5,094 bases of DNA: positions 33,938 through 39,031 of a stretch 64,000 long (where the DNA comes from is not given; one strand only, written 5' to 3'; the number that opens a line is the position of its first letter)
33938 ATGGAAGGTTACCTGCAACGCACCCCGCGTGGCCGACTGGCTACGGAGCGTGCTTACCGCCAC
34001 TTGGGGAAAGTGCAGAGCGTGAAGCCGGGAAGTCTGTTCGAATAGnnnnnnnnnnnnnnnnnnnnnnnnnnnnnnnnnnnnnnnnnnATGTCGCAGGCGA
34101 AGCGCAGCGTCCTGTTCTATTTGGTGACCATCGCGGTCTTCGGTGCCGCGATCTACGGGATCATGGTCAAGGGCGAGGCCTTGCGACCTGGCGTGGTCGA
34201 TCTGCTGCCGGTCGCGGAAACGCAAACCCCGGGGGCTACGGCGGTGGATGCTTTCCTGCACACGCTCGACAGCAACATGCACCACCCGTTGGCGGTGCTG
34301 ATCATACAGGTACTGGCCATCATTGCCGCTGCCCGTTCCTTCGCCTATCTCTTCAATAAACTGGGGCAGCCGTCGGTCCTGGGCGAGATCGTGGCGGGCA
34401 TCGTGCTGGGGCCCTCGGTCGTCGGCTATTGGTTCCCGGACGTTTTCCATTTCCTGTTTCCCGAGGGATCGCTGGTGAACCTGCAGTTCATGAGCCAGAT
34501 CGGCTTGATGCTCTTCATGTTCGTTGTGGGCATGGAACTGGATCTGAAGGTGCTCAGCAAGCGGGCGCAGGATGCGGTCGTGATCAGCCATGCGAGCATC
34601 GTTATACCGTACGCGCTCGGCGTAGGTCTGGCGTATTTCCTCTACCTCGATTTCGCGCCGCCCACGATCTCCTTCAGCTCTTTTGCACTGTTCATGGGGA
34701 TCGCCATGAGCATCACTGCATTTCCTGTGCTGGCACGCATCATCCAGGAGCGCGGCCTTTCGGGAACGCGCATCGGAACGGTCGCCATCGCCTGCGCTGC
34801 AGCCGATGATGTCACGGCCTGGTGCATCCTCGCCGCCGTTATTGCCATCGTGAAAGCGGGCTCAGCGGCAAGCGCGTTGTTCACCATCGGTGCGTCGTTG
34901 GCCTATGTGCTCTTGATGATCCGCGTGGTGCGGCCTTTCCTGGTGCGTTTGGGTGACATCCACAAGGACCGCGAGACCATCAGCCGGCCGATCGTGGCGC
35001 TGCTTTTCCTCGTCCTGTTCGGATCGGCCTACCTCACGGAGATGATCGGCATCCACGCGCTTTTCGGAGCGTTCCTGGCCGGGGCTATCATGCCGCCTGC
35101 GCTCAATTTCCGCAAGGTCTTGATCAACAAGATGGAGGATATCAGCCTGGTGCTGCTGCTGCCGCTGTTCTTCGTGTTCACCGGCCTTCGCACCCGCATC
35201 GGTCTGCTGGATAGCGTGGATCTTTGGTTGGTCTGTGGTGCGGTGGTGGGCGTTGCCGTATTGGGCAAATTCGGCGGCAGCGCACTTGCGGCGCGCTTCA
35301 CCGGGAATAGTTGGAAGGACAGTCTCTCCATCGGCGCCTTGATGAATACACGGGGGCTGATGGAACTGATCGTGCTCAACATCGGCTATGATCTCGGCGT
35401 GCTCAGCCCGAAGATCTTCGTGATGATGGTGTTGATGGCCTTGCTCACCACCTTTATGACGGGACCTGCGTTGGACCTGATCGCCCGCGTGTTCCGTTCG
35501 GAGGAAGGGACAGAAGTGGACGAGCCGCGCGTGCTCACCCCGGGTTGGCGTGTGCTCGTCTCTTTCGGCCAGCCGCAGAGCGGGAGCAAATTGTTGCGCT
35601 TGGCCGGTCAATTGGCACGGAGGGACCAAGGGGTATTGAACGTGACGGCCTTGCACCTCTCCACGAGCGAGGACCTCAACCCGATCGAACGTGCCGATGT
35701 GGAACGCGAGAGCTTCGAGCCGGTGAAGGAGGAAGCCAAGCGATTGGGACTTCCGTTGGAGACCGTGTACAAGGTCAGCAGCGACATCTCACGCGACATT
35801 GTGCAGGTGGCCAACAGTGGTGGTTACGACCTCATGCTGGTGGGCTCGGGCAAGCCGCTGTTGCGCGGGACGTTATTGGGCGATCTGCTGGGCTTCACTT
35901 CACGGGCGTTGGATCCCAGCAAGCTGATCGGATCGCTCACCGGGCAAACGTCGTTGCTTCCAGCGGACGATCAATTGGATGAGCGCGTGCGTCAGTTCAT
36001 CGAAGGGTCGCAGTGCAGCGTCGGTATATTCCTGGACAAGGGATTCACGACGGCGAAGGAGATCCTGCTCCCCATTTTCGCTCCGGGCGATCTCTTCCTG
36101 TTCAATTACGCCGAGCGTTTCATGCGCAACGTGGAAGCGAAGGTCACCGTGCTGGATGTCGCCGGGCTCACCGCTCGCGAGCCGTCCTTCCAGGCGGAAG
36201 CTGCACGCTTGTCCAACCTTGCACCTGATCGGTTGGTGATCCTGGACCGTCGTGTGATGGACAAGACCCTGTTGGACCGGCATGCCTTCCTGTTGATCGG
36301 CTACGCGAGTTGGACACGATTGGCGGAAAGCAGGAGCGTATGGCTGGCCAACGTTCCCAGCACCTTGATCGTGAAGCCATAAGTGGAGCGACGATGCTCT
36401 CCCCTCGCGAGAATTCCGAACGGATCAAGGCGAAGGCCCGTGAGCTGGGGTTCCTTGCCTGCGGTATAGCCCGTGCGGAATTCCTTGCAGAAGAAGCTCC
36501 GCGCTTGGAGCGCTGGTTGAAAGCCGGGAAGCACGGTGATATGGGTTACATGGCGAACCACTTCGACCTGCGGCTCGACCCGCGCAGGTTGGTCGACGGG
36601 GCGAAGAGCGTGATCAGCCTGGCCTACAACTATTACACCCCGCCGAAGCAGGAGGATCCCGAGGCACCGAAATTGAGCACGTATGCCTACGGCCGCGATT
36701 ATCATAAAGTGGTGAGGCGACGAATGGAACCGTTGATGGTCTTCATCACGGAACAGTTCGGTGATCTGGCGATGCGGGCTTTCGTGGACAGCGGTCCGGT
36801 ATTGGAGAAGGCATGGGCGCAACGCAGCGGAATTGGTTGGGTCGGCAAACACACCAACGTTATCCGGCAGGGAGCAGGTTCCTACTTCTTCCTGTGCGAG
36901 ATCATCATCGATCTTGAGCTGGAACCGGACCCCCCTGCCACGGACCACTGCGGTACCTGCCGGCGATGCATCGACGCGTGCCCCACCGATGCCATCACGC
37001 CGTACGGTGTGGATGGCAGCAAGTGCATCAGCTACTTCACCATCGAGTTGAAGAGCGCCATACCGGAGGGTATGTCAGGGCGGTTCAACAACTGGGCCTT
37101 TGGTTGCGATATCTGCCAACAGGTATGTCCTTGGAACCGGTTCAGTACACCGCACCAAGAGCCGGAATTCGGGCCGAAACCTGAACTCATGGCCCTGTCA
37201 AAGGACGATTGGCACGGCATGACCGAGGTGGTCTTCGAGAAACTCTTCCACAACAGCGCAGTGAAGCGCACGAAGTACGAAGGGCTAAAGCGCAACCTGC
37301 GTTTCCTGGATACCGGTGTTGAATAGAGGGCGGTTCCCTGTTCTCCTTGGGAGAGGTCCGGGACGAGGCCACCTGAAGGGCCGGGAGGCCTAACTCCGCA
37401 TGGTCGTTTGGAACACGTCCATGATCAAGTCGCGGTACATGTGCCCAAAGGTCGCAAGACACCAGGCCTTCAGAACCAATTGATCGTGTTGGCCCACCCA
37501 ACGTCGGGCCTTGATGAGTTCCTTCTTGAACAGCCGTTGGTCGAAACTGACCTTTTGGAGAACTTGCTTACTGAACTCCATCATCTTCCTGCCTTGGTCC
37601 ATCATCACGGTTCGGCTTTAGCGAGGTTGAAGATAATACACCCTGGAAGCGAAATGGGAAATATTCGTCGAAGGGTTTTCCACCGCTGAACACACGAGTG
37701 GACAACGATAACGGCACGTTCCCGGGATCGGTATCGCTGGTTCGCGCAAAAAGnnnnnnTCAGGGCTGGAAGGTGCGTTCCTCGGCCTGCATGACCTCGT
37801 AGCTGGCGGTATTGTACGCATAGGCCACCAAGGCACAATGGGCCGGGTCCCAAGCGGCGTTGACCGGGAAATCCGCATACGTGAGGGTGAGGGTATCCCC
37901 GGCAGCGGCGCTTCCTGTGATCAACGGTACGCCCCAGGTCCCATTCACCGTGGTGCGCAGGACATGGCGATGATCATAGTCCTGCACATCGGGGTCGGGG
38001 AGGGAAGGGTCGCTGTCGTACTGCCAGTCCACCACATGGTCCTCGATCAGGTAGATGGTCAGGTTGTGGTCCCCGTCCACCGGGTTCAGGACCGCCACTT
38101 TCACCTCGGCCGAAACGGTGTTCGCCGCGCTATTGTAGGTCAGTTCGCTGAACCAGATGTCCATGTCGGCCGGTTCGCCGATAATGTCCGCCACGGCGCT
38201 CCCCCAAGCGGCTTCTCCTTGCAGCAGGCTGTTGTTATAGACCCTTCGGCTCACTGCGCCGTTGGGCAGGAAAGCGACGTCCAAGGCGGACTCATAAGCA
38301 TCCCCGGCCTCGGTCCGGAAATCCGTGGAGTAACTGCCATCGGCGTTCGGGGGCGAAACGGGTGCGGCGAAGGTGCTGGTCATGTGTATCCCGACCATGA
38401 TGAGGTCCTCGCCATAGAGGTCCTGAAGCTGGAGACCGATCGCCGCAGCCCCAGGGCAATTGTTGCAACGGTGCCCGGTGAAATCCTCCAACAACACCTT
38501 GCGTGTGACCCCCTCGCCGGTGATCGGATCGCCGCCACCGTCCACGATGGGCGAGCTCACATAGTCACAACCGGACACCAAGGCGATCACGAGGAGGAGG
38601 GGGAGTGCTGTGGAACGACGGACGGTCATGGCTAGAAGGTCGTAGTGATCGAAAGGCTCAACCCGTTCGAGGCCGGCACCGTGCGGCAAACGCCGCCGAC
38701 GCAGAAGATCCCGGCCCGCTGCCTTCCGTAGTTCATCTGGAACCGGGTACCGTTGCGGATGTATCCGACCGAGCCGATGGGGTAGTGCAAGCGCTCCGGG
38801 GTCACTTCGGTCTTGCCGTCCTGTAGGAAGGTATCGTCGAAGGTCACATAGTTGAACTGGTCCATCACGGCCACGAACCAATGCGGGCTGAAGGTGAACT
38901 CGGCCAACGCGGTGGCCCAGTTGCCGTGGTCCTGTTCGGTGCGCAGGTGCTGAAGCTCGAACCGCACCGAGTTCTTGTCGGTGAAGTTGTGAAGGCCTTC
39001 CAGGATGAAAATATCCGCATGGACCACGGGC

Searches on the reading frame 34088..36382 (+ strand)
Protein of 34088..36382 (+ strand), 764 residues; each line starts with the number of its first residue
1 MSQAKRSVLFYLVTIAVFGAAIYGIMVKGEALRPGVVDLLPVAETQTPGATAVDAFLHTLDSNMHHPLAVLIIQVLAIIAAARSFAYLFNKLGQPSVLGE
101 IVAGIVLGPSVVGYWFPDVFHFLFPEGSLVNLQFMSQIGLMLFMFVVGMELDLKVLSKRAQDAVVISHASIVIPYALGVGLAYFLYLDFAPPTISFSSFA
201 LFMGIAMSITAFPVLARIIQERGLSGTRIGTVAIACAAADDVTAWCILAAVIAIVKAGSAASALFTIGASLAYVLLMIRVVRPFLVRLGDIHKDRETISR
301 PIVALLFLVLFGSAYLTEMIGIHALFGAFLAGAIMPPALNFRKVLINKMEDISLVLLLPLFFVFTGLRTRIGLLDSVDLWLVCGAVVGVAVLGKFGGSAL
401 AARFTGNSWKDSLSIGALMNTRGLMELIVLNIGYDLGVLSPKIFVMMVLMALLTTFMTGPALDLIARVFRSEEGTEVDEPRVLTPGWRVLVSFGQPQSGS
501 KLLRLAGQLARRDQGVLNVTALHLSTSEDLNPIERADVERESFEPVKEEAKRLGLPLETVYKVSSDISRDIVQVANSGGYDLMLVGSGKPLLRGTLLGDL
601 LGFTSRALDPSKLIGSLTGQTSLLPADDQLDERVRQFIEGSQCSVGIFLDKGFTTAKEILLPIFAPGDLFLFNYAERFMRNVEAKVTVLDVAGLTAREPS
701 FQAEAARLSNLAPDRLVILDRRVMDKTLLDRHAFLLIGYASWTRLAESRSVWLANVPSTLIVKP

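Call 68: search_protein_families(library=pfam, proteins=[window:34088-36382:+], max_evalue=0.000001)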
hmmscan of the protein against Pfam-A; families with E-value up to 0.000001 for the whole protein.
window:34088-36382:+ (764 aa): 2 families
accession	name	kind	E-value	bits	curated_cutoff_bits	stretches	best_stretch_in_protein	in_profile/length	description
PF00999.27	Na_H_Exchanger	-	1e-57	196.2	26.2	1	84-463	5-370/375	Sodium/hydrogen exchanger, transmembrane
PF00582.32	Usp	-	4.2e-08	34.3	24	1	488-599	4-124/141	Universal stress protein family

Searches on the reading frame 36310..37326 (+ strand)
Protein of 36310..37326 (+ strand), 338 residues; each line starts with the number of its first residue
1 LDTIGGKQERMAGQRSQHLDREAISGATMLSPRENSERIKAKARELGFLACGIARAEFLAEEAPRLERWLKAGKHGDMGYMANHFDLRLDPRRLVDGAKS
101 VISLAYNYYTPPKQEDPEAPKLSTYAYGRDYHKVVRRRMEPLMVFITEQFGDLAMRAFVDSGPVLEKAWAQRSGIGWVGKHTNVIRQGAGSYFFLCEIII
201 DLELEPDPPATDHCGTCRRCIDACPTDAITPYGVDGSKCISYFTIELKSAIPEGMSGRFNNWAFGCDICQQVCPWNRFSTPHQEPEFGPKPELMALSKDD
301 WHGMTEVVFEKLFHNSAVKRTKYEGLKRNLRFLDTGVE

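Call 69: search_protein_families(library=pfam, proteins=[window:36310-37326:+], max_evalue=0.000001)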
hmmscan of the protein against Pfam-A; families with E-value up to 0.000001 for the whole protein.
window:36310-37326:+ (338 aa): 2 families
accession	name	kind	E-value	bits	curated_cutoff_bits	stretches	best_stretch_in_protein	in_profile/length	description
PF08331.15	QueG_DUF1730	-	1.9e-23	82.6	25.1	1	88-161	1-77/77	Epoxyqueuosine reductase QueG, DUF1730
PF13484.11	Fer4_16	-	1.7e-20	74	30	1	213-276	1-66/66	4Fe-4S double cluster binding domain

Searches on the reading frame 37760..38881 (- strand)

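Call 69: search_protein_families(library=pfam, proteins=[window:37760-38881:-], max_evalue=0.000001)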
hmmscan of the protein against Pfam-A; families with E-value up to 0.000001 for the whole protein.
window:37760-38881:- (373 aa): 1 family
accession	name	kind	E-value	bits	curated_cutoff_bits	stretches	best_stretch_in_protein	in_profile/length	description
PF11551.14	Omp28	-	2.9e-17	63.5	34.9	1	194-369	2-165/171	Outer membrane protein Omp28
